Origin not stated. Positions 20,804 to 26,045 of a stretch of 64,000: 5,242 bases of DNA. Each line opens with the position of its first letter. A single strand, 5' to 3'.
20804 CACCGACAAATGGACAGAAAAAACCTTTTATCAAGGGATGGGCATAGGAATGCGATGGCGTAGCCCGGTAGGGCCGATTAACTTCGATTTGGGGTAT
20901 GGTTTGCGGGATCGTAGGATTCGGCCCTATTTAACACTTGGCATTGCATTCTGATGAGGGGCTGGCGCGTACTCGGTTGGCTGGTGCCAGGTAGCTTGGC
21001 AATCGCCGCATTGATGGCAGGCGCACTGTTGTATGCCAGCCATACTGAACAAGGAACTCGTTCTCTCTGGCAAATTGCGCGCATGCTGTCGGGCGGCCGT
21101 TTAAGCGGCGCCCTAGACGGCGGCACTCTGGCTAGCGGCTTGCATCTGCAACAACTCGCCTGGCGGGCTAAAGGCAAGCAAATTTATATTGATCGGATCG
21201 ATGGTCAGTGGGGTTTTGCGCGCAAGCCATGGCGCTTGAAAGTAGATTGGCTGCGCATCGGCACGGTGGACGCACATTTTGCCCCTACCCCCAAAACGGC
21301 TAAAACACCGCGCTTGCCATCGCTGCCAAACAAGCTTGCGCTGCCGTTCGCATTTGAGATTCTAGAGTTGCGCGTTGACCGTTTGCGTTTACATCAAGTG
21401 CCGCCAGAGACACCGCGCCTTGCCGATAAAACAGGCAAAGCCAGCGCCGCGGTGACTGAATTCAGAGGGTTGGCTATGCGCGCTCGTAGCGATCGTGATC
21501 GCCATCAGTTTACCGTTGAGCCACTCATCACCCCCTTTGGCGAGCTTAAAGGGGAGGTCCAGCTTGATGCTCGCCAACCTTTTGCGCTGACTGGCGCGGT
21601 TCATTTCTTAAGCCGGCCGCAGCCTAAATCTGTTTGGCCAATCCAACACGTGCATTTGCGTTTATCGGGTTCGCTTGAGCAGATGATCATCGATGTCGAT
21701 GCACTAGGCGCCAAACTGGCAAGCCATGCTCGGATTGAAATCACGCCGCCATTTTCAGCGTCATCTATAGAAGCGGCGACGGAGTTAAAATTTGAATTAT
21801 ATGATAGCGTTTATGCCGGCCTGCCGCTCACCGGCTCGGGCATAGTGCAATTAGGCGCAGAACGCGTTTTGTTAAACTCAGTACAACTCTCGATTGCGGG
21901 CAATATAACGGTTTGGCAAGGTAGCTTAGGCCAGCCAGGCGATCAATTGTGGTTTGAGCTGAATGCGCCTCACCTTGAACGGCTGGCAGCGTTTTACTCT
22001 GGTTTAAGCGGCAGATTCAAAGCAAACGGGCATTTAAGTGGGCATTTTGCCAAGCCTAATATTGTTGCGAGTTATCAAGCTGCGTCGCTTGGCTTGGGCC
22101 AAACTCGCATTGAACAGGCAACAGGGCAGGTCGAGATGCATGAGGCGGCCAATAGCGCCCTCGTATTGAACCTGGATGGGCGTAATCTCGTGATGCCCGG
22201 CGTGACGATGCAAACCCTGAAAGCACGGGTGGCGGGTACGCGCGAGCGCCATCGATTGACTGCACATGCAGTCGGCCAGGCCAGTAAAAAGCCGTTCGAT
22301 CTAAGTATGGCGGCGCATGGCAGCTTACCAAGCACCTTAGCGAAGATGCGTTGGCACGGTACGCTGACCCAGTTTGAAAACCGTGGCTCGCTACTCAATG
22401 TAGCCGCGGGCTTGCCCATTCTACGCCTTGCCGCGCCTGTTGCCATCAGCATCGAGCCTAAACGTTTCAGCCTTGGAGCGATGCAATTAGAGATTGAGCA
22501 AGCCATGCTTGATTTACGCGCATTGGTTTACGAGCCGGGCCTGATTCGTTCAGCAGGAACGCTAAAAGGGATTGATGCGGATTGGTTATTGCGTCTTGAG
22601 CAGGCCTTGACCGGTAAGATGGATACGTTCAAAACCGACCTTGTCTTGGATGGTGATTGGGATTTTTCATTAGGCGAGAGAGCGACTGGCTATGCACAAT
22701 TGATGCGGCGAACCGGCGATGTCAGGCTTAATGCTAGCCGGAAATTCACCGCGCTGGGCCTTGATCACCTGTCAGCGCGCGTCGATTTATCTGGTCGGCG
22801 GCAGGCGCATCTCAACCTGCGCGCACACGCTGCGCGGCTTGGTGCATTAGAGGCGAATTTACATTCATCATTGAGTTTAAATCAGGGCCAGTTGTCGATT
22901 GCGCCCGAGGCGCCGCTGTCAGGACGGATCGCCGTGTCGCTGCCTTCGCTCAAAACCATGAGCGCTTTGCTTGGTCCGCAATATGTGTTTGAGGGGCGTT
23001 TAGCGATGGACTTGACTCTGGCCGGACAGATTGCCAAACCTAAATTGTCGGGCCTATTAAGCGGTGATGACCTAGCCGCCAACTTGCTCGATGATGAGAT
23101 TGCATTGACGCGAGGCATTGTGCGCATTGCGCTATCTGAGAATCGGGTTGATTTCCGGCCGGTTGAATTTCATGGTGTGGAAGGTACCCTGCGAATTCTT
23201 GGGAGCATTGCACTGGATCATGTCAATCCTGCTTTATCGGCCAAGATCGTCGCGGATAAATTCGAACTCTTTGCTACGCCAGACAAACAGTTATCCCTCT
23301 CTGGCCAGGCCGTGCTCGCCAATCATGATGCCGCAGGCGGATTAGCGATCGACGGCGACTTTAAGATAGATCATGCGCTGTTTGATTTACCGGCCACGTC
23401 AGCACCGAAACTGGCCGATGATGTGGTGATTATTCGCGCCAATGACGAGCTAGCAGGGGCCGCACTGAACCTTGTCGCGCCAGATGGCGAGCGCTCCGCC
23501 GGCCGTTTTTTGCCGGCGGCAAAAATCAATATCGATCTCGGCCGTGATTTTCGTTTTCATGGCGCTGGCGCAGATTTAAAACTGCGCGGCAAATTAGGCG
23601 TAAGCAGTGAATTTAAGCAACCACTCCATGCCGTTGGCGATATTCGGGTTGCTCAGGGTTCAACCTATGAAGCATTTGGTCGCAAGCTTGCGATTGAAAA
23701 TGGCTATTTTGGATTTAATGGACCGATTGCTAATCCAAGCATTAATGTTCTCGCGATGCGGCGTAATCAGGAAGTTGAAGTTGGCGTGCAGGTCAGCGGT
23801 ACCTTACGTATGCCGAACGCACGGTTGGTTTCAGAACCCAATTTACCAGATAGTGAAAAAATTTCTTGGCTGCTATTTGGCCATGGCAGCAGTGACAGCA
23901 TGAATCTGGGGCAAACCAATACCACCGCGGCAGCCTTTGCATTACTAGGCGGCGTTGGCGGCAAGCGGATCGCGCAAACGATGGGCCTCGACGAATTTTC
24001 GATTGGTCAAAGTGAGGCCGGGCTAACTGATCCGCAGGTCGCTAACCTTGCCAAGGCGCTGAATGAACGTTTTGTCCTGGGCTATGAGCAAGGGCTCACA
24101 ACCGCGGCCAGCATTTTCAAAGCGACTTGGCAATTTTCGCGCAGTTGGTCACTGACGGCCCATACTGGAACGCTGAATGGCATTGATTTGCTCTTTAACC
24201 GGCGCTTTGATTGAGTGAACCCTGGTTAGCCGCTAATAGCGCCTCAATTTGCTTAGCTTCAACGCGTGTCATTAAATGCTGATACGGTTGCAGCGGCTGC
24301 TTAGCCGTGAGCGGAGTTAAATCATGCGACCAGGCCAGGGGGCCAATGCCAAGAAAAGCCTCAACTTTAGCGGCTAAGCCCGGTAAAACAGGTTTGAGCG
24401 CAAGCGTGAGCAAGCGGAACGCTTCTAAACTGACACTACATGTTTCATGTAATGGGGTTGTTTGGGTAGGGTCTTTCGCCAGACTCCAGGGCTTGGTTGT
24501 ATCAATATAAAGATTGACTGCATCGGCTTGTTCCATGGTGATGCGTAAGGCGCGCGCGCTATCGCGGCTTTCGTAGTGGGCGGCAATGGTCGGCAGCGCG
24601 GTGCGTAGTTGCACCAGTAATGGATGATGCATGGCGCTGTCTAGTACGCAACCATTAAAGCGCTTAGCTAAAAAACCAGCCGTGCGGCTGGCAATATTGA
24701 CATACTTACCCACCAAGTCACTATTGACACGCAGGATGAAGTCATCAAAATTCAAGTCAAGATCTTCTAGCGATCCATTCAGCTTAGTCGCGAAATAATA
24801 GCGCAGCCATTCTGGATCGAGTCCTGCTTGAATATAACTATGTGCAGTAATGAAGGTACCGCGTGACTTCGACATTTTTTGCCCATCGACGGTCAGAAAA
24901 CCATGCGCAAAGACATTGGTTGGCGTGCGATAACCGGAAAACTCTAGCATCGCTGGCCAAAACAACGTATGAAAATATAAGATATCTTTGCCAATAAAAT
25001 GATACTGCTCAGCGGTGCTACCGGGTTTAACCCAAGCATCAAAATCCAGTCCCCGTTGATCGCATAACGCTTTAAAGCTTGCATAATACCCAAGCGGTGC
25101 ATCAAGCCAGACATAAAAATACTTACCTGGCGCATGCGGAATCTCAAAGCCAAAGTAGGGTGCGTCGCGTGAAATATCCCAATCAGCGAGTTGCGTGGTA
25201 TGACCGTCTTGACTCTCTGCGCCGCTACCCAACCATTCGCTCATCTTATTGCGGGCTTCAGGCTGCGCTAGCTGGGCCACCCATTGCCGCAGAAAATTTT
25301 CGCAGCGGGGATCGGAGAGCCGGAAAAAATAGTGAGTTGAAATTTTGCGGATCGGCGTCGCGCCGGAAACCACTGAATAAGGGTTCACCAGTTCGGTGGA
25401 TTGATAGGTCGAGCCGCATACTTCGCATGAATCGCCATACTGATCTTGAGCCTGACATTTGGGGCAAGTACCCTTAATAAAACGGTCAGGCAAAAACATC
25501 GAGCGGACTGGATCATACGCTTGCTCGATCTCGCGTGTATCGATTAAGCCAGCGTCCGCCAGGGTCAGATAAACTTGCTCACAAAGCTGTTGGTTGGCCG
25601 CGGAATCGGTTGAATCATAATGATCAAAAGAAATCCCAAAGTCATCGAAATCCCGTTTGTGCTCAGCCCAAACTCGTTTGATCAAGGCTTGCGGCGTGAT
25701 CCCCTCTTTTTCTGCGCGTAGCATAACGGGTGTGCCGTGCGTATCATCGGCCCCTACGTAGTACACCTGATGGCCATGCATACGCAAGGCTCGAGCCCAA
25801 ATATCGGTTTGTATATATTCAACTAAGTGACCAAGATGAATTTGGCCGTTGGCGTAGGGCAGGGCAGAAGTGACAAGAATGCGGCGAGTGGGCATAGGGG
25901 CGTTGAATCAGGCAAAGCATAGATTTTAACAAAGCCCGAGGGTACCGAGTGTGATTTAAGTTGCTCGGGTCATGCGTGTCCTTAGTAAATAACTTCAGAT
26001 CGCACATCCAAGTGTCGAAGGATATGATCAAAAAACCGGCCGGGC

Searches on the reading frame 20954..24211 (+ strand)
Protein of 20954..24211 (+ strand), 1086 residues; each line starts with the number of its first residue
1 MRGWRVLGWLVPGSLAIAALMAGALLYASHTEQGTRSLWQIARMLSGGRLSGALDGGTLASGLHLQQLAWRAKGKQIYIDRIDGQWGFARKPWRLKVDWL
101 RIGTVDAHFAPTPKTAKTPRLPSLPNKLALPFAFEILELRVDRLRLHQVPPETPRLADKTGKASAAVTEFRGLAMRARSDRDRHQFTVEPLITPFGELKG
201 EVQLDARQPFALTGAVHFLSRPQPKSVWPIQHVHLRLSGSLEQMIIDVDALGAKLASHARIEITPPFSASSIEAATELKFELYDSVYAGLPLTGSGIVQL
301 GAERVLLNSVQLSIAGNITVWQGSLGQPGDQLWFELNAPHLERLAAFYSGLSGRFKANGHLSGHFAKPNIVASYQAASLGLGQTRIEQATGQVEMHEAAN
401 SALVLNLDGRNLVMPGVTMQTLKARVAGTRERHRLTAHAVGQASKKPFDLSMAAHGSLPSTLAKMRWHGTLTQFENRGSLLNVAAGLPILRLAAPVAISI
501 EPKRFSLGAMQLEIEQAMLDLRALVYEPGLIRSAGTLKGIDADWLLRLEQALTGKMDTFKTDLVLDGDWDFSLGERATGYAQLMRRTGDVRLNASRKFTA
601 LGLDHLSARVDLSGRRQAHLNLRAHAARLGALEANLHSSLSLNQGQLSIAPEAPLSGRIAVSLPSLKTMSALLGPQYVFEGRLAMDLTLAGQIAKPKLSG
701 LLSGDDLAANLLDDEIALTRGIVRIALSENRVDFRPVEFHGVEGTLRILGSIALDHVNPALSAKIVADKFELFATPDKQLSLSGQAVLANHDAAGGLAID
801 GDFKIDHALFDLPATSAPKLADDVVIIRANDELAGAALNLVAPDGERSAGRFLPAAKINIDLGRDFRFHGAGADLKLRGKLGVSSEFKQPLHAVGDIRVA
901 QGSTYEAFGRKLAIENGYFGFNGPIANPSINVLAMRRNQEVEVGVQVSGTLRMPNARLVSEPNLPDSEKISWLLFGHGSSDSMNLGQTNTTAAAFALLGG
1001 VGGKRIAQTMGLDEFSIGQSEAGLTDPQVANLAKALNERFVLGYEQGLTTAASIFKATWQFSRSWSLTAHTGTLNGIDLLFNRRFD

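Call 10: search_protein_families(library=pfam, proteins=[window:20954-24211:+], max_evalue=0.01)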
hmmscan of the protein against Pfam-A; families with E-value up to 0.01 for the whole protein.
window:20954-24211:+ (1086 aa): 1 family
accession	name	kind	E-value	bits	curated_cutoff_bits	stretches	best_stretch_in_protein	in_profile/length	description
PF04357.19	TamB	-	5.2e-48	164.6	22.4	1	743-1085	10-381/381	TamB, inner membrane protein subunit of TAM complex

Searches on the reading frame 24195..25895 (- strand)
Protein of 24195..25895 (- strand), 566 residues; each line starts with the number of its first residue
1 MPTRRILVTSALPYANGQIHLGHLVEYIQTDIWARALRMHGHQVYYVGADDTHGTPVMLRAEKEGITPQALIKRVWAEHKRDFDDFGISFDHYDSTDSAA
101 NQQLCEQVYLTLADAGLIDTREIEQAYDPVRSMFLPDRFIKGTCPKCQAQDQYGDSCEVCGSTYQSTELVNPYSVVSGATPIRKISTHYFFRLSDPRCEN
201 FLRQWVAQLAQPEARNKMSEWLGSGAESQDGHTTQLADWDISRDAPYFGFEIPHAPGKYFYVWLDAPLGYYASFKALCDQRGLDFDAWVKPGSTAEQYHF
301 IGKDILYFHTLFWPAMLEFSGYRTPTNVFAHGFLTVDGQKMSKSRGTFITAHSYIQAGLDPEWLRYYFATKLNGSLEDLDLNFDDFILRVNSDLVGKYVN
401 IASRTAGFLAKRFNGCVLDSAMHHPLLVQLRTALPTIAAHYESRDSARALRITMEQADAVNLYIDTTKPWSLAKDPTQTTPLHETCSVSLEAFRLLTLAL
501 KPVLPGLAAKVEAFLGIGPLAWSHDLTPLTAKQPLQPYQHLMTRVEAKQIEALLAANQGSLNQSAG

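Call 6: search_protein_families(library=pfam, proteins=[window:24195-25895:-], max_evalue=1)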
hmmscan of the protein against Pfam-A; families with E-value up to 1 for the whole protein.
window:24195-25895:- (566 aa): 5 families
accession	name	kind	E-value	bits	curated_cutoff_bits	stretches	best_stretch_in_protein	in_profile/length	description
PF09334.17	tRNA-synt_1g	-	2.3e-140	468.3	20.1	1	6-405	1-390/391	tRNA synthetases class I (M)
PF00133.28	tRNA-synt_1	-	2.1e-13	50.2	22.7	2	12-64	31-83/414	tRNA synthetases class I (I, L, M and V)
PF01406.26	tRNA-synt_1e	-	1.9e-12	47.6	27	2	300-371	212-283/301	tRNA synthetases class I (C) catalytic domain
PF01921.24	tRNA-synt_1f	-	2.8e-07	30.2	27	2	318-389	260-327/360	tRNA synthetases class I (K)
PF19303.5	Anticodon_3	-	0.0013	19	23.5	1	438-528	29-114/152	Anticodon binding domain of methionyl tRNA ligase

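Call 7: search_protein_families(library=ncbifam, proteins=[window:24195-25895:-], max_evalue=1)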
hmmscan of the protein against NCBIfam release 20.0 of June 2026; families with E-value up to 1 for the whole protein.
window:24195-25895:- (566 aa): 26 families (the best 25 are shown)
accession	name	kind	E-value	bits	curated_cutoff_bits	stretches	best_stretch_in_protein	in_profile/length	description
NF001100.0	PRK00133.1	equivalog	2.8e-231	769.7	587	1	3-559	4-545/676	methionine--tRNA ligase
TIGR00398.1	metG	equivalog_domain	3.9e-150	501.1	336.35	1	6-537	1-521/530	methionine--tRNA ligase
NF008900.0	PRK12267.1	equivalog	1.3e-70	238.7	598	1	5-552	5-517/648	methionine--tRNA ligase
NF008860.0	PRK11893.2-2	equivalog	2.6e-34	119.1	761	2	298-516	329-548/583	methionine--tRNA ligase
NF008859.0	PRK11893.2-1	equivalog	2.1e-27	96.2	553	1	5-352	3-341/498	methionine--tRNA ligase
NF008863.0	PRK11893.2-5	equivalog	2.3e-27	95.8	551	1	4-222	5-224/531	methionine--tRNA ligase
NF008957.0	PRK12300.1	subfamily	2.2e-18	65.6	677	2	5-63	33-91/946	leucine--tRNA ligase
NF009687.0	PRK13208.1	equivalog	7.3e-18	64.1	738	2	13-109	47-158/801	valine--tRNA ligase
TIGR00392.1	ileS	equivalog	1.8e-17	62.8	621.4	2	13-64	45-96/861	isoleucine--tRNA ligase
TIGR00396.1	leuS_bact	equivalog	3.8e-15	55.1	548.4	1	6-148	31-178/843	leucine--tRNA ligase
NF008861.0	PRK11893.2-3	equivalog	2.6e-14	52.7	633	2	8-172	9-177/496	methionine--tRNA ligase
TIGR00435.1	cysS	equivalog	3e-14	52.9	340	2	302-371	226-295/466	cysteine--tRNA ligase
NF000540.1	alt_ValS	exception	2.8e-13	48.7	900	2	13-60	42-89/827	valine--tRNA ligase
TIGR00395.1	leuS_arch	equivalog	5.4e-13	47.8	648.5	2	5-63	26-84/938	leucine--tRNA ligase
TIGR00422.1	valS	equivalog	5.7e-11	41.2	612.1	2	13-64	42-93/863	valine--tRNA ligase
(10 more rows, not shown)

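Call 94: list_cluster_members(proteins=[window:24195-25892:-, window:39588-40688:+, window:38561-39226:-])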
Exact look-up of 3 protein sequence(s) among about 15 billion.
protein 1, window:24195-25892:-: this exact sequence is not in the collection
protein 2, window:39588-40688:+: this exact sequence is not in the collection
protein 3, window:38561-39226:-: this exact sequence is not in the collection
